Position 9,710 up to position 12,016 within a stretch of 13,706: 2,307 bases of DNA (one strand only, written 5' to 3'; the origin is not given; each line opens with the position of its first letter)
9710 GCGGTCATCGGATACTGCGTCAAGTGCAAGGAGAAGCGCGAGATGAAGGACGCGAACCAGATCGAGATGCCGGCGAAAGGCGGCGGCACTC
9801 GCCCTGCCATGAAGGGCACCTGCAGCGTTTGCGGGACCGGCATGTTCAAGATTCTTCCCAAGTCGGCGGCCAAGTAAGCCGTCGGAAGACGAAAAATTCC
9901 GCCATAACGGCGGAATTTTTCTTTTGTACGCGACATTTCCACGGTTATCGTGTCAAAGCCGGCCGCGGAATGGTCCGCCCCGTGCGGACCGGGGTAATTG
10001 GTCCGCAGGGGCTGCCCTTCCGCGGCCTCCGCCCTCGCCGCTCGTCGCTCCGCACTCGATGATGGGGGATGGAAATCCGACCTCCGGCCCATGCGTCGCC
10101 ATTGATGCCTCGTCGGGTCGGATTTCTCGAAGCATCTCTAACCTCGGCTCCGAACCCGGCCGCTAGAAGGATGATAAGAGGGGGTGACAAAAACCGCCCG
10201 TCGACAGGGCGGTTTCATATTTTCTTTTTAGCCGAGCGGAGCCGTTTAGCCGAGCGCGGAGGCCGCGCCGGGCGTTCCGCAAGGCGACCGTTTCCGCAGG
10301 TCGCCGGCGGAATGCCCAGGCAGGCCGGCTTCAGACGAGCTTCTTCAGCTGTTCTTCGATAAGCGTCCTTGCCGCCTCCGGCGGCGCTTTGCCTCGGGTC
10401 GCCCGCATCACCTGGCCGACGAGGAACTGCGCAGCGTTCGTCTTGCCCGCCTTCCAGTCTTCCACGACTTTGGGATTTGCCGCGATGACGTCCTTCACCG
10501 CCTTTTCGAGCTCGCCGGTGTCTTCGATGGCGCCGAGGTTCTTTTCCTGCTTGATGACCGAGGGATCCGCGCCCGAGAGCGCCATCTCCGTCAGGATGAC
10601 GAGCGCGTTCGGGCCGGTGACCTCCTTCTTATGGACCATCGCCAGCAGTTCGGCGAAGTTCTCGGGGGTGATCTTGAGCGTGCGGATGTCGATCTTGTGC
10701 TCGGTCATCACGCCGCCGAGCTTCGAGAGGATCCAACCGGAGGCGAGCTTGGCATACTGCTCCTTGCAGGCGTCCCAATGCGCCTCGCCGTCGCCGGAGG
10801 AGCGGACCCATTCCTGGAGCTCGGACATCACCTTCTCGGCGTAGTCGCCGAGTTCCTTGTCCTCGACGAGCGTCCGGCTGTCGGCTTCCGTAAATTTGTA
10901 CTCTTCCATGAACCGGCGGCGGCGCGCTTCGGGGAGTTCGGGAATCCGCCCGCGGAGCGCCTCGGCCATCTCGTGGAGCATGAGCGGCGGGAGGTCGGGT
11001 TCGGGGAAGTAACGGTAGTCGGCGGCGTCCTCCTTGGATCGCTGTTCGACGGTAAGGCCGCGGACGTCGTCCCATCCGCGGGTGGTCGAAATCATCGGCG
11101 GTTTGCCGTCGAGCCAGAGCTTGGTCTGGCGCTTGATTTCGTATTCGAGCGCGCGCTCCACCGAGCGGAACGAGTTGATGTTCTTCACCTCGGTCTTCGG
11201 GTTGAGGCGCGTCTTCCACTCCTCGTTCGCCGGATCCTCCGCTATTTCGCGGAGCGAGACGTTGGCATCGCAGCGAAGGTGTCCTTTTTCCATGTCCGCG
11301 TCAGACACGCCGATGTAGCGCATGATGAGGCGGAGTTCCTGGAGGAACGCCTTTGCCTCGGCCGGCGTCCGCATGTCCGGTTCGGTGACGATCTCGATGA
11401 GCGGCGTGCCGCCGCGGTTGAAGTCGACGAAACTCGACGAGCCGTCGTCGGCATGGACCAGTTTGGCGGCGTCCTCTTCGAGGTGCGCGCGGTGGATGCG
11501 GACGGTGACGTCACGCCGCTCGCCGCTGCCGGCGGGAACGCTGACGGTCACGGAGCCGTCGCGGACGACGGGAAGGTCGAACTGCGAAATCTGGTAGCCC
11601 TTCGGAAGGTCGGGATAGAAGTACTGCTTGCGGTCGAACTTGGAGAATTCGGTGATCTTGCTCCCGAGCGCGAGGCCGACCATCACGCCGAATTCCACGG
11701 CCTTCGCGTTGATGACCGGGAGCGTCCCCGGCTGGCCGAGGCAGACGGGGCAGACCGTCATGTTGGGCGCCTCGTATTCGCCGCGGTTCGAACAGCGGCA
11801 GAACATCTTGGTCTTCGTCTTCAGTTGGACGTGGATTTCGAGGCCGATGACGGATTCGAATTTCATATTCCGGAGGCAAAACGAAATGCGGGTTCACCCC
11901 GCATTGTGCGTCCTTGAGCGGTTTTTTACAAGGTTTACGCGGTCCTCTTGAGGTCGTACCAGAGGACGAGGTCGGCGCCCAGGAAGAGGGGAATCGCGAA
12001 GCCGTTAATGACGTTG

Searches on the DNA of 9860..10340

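Call 90: search_rna_families(source=window, start=9860, end=10340, threshold=evalue, max_evalue=1)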
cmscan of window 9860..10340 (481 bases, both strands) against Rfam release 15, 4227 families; matches with E-value up to 1: 2.
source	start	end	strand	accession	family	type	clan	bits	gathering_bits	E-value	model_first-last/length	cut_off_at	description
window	9875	9948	-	RF02621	BSnc120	Gene; sRNA;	-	23.2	114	0.0067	1-88/88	no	Brucella sRNA 120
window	9892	9927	+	RF00489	ctRNA_p42d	Gene; antisense;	-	22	50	0.025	1-46/46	no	ctRNA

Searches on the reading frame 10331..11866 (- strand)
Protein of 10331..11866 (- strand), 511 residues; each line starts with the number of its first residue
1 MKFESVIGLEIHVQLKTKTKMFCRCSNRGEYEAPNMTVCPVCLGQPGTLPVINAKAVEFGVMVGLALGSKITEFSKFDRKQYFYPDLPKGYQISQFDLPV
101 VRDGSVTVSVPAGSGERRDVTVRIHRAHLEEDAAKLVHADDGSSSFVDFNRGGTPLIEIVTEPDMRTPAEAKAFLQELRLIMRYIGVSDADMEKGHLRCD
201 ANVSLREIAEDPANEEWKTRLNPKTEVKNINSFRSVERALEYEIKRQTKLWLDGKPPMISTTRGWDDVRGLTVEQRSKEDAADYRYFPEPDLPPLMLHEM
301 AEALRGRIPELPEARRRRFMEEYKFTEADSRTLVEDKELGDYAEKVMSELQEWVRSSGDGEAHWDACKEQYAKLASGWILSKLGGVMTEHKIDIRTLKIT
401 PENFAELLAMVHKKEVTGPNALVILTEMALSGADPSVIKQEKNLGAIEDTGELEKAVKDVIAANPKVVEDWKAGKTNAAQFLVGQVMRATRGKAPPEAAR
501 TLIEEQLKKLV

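Call 76: search_solved_structures(query=window:10331-11866:-, max_evalue=1e-20)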
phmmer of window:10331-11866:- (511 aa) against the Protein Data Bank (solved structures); distinct sequences matched with E-value up to 1e-20: 6.
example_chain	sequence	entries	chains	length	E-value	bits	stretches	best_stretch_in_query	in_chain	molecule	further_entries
3al0_B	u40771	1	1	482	2.4e-127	428.8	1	1-507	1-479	Aspartyl/glutamyl-tRNA(Asn/Gln) amidotransferase subunit B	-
3h0l_B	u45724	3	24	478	6.4e-126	424.1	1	2-509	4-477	Aspartyl/glutamyl-tRNA(Asn/Gln) amidotransferase subunit B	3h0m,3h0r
2df4_B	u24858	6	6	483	2.4e-105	356.3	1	1-509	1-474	Aspartyl/glutamyl-tRNA(Asn/Gln) amidotransferase subunit B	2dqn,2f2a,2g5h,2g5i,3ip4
3kfu_F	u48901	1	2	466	2.1e-96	326.8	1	3-336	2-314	Aspartyl/glutamyl-tRNA(Asn/Gln) amidotransferase subunit B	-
4wj3_B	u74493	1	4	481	1.8e-87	297.3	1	1-429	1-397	Aspartyl/glutamyl-tRNA(Asn/Gln) amidotransferase subunit B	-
4n0h_B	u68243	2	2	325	9.7e-54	186.1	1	7-313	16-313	Glutamyl-tRNA(Gln) amidotransferase subunit B, mitochondrial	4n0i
